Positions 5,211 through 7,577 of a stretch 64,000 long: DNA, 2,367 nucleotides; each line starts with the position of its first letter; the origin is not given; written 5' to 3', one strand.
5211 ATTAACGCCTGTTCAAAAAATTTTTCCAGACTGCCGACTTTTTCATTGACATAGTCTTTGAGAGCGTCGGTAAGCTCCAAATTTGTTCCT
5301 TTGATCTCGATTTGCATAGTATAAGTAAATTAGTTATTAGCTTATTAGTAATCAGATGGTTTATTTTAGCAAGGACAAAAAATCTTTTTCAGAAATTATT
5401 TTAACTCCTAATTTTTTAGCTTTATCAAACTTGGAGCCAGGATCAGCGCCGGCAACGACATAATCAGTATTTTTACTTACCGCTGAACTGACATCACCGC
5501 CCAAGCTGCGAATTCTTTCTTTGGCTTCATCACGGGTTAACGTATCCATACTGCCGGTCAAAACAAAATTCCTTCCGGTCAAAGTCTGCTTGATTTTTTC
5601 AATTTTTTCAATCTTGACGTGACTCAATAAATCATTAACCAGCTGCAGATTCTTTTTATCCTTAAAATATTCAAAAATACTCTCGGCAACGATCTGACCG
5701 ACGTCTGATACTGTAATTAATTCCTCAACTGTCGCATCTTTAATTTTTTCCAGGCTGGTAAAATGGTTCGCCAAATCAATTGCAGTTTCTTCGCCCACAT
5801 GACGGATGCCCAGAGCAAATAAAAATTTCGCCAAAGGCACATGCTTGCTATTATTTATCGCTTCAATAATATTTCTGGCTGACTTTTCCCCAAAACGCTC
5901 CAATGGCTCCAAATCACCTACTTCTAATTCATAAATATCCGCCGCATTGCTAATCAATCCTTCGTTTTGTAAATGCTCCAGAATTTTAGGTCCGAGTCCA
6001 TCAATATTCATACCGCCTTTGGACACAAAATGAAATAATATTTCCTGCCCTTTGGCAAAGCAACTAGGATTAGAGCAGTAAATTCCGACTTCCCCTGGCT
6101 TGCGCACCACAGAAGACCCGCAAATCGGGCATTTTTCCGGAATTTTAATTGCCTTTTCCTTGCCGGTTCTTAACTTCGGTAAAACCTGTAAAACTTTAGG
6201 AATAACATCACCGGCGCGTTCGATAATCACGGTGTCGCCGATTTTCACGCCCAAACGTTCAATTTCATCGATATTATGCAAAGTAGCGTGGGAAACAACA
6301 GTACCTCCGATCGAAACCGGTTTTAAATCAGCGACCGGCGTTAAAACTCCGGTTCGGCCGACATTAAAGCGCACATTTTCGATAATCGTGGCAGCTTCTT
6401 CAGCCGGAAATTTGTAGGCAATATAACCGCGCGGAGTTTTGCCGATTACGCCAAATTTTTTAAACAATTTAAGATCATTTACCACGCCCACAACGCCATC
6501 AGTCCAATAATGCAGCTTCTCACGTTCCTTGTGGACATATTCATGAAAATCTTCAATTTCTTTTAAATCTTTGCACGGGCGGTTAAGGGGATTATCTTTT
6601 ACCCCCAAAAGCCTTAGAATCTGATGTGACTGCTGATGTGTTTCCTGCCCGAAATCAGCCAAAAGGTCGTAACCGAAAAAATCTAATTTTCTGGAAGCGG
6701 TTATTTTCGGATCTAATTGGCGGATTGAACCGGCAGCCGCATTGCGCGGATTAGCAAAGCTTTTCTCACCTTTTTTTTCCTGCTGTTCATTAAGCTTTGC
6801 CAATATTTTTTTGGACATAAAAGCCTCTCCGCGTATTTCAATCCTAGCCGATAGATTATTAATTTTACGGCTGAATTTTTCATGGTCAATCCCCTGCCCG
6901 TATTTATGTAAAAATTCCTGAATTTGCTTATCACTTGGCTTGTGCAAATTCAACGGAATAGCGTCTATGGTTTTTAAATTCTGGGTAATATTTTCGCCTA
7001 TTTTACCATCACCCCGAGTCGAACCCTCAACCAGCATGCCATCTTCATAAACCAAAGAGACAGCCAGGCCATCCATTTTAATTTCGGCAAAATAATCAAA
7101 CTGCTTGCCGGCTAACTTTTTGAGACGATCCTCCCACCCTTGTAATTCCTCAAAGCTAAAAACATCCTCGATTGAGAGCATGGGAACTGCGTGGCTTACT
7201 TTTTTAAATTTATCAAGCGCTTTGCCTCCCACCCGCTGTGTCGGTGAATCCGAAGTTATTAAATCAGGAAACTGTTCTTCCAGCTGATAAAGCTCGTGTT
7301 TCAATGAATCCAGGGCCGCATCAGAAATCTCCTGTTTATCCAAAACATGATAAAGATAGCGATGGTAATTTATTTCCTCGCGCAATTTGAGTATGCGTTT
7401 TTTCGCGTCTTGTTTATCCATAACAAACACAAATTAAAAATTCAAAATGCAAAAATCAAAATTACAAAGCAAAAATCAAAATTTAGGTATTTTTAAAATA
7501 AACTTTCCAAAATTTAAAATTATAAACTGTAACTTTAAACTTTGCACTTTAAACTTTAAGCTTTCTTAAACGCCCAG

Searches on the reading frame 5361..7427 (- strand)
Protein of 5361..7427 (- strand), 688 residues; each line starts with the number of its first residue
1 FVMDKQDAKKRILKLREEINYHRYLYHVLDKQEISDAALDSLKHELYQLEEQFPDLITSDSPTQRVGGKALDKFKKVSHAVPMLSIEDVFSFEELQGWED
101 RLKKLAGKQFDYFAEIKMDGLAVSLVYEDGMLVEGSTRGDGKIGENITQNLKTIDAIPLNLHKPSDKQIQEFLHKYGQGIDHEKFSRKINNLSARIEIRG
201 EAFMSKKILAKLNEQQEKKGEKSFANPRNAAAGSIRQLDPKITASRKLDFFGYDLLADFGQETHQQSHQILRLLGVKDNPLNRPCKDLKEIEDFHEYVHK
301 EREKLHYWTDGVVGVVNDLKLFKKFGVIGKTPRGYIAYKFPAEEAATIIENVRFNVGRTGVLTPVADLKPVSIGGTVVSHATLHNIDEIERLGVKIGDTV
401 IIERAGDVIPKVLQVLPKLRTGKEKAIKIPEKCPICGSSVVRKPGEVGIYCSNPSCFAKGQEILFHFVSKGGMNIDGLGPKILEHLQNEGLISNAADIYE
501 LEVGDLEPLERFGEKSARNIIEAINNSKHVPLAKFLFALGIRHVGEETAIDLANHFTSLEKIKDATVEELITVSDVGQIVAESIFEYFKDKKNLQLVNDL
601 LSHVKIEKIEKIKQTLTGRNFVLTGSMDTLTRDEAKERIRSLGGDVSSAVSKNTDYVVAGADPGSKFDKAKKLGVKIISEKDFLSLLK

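Call 68: search_protein_families(library=pfam, proteins=[window:5361-7427:-], max_evalue=0.00001)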
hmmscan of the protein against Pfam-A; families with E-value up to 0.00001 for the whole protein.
window:5361-7427:- (688 aa): 9 families
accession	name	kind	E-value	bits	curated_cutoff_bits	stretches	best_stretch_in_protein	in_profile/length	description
PF01653.23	DNA_ligase_aden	-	1.4e-78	264.4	27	2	189-343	95-253/253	NAD-dependent DNA ligase adenylation domain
PF03120.22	DNA_ligase_OB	-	2.3e-32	111.1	32.9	1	347-423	2-78/79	NAD-dependent DNA ligase OB-fold domain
PF12826.13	HHH_2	-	5.2e-24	84.6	27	1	534-597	1-64/64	Helix-hairpin-helix motif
PF14520.12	HHH_5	-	3.3e-15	56.7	27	1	536-589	2-56/57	Helix-hairpin-helix domain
PF00533.33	BRCT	-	7.6e-15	55.3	21.3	1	616-685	6-76/78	BRCA1 C Terminus (BRCT) domain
PF03119.21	DNA_ligase_ZBD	-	1.7e-09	37.8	25.8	1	432-456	1-25/27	NAD-dependent DNA ligase C4 zinc finger domain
PF22745.1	Nlig-Ia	-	2.9e-07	31.5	27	1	9-59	3-53/92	DNA ligase-like, N-terminal NAD+-binding domain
PF00633.29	HHH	-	1.6e-06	28.1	24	1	558-587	1-30/30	Helix-hairpin-helix motif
PF12738.14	PTCB-BRCT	-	2.4e-06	27.9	22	1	627-679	8-60/63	twin BRCT domain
